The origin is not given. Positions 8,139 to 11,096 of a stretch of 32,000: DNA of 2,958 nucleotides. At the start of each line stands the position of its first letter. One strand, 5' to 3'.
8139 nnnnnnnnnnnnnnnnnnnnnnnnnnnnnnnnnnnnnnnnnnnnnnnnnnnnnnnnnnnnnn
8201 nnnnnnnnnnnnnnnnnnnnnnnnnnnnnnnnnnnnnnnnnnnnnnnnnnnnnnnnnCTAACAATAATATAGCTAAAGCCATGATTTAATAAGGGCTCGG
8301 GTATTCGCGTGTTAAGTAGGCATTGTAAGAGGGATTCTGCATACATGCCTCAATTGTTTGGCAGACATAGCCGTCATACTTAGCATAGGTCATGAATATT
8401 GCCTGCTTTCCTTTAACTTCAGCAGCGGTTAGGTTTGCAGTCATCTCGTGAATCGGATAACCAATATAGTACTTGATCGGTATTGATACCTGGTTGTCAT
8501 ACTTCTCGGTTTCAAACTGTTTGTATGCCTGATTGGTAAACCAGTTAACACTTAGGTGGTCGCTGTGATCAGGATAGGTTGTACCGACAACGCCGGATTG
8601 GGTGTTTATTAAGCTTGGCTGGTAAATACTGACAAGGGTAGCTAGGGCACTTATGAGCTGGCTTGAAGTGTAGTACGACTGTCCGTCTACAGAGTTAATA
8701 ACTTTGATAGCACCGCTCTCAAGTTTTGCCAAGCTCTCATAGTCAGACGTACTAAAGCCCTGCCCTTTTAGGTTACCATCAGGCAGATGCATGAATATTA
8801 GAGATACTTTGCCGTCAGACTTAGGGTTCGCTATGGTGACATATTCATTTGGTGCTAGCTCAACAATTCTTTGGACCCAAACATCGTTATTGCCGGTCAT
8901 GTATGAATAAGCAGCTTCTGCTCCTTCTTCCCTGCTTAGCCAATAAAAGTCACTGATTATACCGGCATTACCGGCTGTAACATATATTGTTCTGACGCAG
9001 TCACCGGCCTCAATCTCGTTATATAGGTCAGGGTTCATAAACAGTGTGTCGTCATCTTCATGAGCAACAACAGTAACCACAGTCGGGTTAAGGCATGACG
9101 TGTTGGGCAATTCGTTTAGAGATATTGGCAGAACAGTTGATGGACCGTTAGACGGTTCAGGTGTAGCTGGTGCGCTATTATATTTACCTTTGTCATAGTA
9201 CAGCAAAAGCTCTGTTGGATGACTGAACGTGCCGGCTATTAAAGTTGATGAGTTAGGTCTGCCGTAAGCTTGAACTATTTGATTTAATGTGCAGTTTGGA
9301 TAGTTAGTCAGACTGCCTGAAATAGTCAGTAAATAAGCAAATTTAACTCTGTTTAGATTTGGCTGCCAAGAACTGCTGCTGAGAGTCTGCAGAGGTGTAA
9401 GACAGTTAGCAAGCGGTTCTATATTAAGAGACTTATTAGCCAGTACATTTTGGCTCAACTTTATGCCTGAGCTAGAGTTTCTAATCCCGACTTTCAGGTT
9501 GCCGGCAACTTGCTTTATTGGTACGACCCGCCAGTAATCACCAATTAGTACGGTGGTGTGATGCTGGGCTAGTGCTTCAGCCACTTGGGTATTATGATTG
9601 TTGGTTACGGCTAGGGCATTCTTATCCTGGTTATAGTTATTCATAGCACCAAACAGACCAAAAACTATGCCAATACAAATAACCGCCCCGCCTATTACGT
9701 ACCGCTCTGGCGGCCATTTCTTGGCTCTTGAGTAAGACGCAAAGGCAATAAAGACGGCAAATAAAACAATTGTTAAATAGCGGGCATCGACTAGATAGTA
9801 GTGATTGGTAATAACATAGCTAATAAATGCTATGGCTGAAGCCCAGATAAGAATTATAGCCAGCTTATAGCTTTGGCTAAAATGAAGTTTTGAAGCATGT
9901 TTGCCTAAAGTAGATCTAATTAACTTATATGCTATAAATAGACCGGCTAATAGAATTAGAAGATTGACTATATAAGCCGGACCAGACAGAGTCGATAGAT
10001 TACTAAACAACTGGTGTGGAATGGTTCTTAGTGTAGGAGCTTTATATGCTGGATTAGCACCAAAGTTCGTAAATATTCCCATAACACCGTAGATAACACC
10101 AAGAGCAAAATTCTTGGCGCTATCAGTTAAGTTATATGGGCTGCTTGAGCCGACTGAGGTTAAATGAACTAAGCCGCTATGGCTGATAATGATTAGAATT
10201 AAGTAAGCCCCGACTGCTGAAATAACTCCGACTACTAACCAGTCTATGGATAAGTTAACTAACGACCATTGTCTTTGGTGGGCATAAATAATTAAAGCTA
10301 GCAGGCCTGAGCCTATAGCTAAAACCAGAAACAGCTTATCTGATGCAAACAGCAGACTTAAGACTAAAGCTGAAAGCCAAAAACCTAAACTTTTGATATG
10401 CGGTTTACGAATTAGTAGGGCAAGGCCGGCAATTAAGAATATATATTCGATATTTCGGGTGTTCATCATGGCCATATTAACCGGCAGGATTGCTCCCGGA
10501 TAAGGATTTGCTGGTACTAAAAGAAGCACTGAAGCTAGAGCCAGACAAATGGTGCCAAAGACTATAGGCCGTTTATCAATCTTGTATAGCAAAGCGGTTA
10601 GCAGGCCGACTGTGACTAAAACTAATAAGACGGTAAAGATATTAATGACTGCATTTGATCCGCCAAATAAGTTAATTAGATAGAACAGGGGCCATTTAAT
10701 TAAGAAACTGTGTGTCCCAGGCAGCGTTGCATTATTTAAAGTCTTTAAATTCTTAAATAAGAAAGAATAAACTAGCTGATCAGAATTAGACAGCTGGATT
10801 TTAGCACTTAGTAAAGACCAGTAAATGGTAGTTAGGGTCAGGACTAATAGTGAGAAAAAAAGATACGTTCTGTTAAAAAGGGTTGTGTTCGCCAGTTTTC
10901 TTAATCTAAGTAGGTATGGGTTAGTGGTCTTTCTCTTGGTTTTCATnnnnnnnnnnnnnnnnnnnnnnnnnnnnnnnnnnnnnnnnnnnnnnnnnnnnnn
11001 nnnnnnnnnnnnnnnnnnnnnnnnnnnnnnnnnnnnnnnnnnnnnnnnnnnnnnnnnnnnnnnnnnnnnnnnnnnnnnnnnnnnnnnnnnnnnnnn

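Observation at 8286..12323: Coupled GT2 - GtrA - giant membrane protein::PIG-L deacetylase operon: candidate lipid-linked amino-sugar surface-modification system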

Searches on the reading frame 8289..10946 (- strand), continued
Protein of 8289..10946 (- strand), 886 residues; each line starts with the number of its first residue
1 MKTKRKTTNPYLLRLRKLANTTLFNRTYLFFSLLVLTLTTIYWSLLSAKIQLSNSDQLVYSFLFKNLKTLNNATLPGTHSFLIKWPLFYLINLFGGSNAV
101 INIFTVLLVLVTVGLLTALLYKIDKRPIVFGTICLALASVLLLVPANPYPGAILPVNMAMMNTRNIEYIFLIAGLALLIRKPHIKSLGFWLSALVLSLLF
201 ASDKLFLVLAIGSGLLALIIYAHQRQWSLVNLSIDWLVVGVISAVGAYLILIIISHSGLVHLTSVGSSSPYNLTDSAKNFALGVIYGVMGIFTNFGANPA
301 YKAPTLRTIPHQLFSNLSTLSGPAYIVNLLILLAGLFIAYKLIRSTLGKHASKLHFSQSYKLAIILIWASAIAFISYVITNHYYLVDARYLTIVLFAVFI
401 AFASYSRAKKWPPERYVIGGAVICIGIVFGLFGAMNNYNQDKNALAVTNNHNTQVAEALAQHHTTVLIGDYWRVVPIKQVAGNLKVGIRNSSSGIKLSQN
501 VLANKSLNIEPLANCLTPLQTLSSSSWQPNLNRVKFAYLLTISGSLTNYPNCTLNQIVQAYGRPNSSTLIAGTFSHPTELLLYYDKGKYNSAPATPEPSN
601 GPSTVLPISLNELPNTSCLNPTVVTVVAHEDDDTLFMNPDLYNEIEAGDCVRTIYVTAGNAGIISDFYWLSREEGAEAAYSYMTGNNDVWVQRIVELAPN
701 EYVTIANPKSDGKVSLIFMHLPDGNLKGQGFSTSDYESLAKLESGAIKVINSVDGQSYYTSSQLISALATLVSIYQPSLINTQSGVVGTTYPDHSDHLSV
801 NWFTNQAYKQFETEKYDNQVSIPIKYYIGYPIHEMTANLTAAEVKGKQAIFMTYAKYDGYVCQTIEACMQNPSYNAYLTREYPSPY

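Call 76: search_solved_structures(query=A3, max_evalue=10, show_alignments=2)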
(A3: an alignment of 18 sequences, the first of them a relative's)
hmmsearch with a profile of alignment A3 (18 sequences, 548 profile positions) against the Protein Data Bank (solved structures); distinct sequences matched with E-value up to 10: 1.
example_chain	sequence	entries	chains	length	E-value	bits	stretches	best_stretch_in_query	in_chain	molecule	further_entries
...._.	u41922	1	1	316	2.5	9.8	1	227-296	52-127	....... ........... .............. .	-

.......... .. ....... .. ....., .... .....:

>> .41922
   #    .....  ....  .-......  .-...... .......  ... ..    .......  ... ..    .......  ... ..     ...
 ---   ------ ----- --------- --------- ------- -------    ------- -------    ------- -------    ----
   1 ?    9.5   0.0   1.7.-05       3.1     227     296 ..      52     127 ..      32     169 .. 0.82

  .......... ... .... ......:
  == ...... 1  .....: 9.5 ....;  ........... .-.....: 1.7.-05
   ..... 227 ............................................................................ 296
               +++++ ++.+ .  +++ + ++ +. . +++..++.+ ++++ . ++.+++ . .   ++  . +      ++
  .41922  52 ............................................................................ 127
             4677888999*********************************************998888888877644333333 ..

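Call 77: find_encoding_contigs(protein=window:8289-10946:-, flank=3000, max_places=3)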
Protein window:8289-10946:- (886 aa): 1 contig read that carries it; 1 place shown.
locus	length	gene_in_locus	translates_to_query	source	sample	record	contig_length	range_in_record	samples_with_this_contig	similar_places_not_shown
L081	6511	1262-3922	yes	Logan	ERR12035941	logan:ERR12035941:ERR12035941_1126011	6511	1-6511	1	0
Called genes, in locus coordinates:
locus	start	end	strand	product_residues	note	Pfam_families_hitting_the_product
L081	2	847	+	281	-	?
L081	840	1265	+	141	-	PF04138:GtrA_DPMS_TM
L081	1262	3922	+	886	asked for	PF02585:PIG-L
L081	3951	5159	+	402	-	PF07907:YibE_F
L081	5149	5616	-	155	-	-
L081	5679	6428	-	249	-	-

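Call 79: fold_search(model_id=the predicted structure, library=viral)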
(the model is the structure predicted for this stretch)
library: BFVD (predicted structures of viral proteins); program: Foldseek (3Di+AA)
matches with E <= 10: 163; with E <= 0.001: 0
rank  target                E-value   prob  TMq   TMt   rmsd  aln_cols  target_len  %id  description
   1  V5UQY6                1.2e-02  1.00  0.26  0.44  12.8       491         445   12  Uncharacterized protein [Oenococcus phage phiS13]
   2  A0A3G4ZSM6            1.5e-02  0.23  0.08  0.13  25.2       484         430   12  MFS transporter [Edafosvirus sp.]
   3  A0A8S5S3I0            2.2e-02  1.00  0.22  0.24  11.2       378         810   12  Uncharacterized protein [Siphoviridae sp. ctBLh2]
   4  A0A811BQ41            4.8e-02  0.13  0.07  0.12  24.0       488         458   12  MFS transporter [Pandoravirus japonicus]
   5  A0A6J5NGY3            1.5e-01  1.00  0.16  0.63   7.9       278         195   10  N-acetylglucosaminyl phosphatidylinositol deacetylase-related [uncultured Caudovirales phage]
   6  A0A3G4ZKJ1            2.4e-01  0.14  0.10  0.17  25.2       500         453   13  MFS transporter [Terrestrivirus sp.]
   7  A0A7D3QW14            2.6e-01  0.08  0.08  0.11  25.6       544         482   11  Uncharacterized protein [Fadolivirus FV1/VV64]
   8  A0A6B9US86            4.5e-01  0.08  0.09  0.15  22.5       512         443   13  (no name in the UniProt tables at hand)
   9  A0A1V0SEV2            4.7e-01  0.07  0.08  0.15  23.3       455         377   14  MFS transporter [Hokovirus HKV1]
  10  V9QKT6                4.8e-01  0.44  0.08  0.28  10.5       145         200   12  (no name in the UniProt tables at hand)
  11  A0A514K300            5.5e-01  0.85  0.19  0.42   7.3       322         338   12  Uncharacterized protein [Nitrosopumilus spindle-shaped virus 1]
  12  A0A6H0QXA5            5.7e-01  0.09  0.09  0.10  23.7       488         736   13  Membrane protein ORF64 [Cyprinid herpesvirus 2]
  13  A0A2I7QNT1            6.0e-01  0.09  0.09  0.15  16.5       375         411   10  (no name in the UniProt tables at hand)
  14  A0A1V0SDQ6            6.0e-01  0.06  0.08  0.13  23.6       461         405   13  UNC93-like protein MFSD11 [Indivirus ILV1]
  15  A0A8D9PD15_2          6.5e-01  0.06  0.11  0.10  27.5       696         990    9  RNA-directed RNA polymerase [Armillaria mellea negative strand RNA virus 2]
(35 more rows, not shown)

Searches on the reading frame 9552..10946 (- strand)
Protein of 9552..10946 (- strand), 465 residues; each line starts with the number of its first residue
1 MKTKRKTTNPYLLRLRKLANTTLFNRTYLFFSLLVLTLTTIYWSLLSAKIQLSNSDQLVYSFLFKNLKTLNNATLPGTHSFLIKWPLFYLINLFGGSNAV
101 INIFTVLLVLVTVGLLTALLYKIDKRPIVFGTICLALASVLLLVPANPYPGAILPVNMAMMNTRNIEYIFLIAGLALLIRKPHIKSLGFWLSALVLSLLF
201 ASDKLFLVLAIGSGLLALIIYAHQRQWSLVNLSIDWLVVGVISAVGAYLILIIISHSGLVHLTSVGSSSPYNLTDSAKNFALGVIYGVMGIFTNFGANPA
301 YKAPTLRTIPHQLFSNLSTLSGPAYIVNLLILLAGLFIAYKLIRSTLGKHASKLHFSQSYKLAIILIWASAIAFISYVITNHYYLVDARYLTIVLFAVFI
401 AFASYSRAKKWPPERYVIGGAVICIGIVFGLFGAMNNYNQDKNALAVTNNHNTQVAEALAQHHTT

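Call 40: search_protein_representatives(alignment_id=A2)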
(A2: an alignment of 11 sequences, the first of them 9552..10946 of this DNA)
Query: 11 sequences, 473 profile positions. Proteins with E-value up to 0.001 (for the whole library): 300; up to 1e-10: 229; up to 1e-30: 176. The best 150 are listed.
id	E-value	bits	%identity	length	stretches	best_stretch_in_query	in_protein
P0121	2.3e-197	672.9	-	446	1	8-446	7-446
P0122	9.2e-175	598.4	-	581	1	18-473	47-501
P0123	2.6e-163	560.6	-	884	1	15-473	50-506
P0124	9.0e-163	558.8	-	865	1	11-472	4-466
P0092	9.7e-161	552.1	-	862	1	15-471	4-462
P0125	6.6e-160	549.4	-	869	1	11-472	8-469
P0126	4.1e-159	546.7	-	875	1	18-472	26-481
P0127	7.6e-156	536.0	-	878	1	29-473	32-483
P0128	1.8e-153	528.1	-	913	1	11-473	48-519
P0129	2.9e-152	524.1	-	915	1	17-473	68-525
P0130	7.9e-152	522.7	-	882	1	7-473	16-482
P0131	2.6e-151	521.0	-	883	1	13-472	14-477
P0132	1.1e-150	518.9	-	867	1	29-473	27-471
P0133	1.3e-150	518.7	-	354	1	5-352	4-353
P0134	4.5e-150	516.9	-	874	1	5-473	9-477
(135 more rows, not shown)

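Call 41: predict_structure(alignment_id=A2)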
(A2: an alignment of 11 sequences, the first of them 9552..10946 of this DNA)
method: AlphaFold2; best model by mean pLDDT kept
length: 465 residues; sequences in the alignment: 11
mean_pLDDT: 69.6   pTM: 0.73
mean pLDDT of the five models: 69.6, 65.1, 59.2, 57.4, 47.6
residues with pLDDT >= 90: 18; 70-90: 248; 50-70: 116; < 50: 83
segments of 3 or more residues with pLDDT < 50: 1-6, 54-60, 67-80, 146-163, 260-273, 296-308, 382-388
pLDDT, mean of each block of 10 residues (from residue 1): 52 77 89 91 74 47 48 41 66 70 76 82 83 87 51 33 61 84 86 86 74 81 71 84 84 66 37 56 65 47 44 63 79 85 75 70 84 72 47 74 82 85 88 76 66 66 56
secondary structure, 60 per line:
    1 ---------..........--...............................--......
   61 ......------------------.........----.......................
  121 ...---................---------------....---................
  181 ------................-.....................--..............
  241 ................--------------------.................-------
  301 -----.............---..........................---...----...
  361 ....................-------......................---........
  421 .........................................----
elements in order: H10-19 H22-52 H55-66 H85-93 H98-123 H127-142 H158-161 H165-180 H187-202 H204-224 H227-256 H277-293 H306-318 H322-347 H358-380 H388-409 H413-461

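Call 43: fold_search(model_id=the predicted structure, library=pdb)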
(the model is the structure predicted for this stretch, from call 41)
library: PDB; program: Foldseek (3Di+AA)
matches with E <= 10: 279; with E <= 0.001: 0
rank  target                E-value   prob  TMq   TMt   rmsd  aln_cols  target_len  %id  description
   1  5ayn                  9.3e-02  0.16  0.13  0.14  24.3       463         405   14  Crystal structure of a bacterial homologue of iron transporter ferroportin in outward-facing state (released 2015-11-04)
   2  6kkl                  1.1e-01  0.14  0.13  0.15  24.3       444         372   11  Crystal structure of Drug:Proton Antiporter-1 (DHA1) Family SotB, in the inward conformation (H115N mutant) (released 2020-07-29)
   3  6zgs_B                1.2e-01  0.18  0.13  0.15  23.3       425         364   12  Crystal structure of a MFS transporter with bound 3-phenylpropanoic acid at 2.39 Angstroem resolution (released 2021-10-20)
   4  6hcl_B                1.4e-01  0.13  0.13  0.14  23.6       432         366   12  Crystal structure of a MFS transporter with Ligand at 2.69 Angstroem resolution (released 2019-07-03)
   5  9j3n_A                1.7e-01  0.13  0.14  0.13  25.8       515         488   15  ATP bound Chlamydia pneumoniae ATP/ADP translocator NTT1(Inward open state) (released 2025-03-19)
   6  3o7p                  1.7e-01  0.10  0.11  0.12  24.9       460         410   13  Crystal structure of the E.coli Fucose:proton symporter, FucP (N162A) (released 2010-09-15)
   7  9ugy                  1.8e-01  0.20  0.16  0.17  23.9       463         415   14  Cryo-EM Structure of G6PT1 bound with GlcN6P (released 2026-01-07)
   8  7d5p_A                1.8e-01  0.15  0.14  0.15  23.6       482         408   13  Structure of NorC transporter in an outward-open conformation in complex with a single-chain Indian camelid antibody (released 2021-06-09)
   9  9ll1                  1.9e-01  0.14  0.13  0.15  24.0       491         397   14  Cryo-EM structure of G6PT1 in complex with Chlorogenic acid (released 2025-12-31)
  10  6zgr_B                2.0e-01  0.13  0.13  0.15  23.5       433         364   12  Crystal structure of a MFS transporter with bound 1-hydroxynaphthalene-2-carboxylic acid at 2.67 Angstroem resolution (released 2021-10-20)
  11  4u4v                  2.1e-01  0.11  0.13  0.13  25.2       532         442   12  Structure of a nitrate/nitrite antiporter NarK in apo inward-open state (released 2015-07-15)
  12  9g9m_A                2.1e-01  0.08  0.12  0.12  23.1       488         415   11  Lipid III flippase WzxE with NB10 and NB7 nanobodies in outward-facing conformation - crystal 1 (released 2025-01-22)
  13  9b47_A                2.1e-01  0.09  0.12  0.12  25.3       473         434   10  Y328F variant of P. indica phosphate transporter (released 2025-03-26)
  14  9b48_A                2.2e-01  0.09  0.12  0.12  23.9       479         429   11  Asp324Glu variant of phosphate transporter PiPT from Piriformospora indica (released 2025-03-26)
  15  6w4s_F                2.4e-01  0.13  0.14  0.15  24.8       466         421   12  Structure of apo human ferroportin in lipid nanodisc (released 2020-09-09)
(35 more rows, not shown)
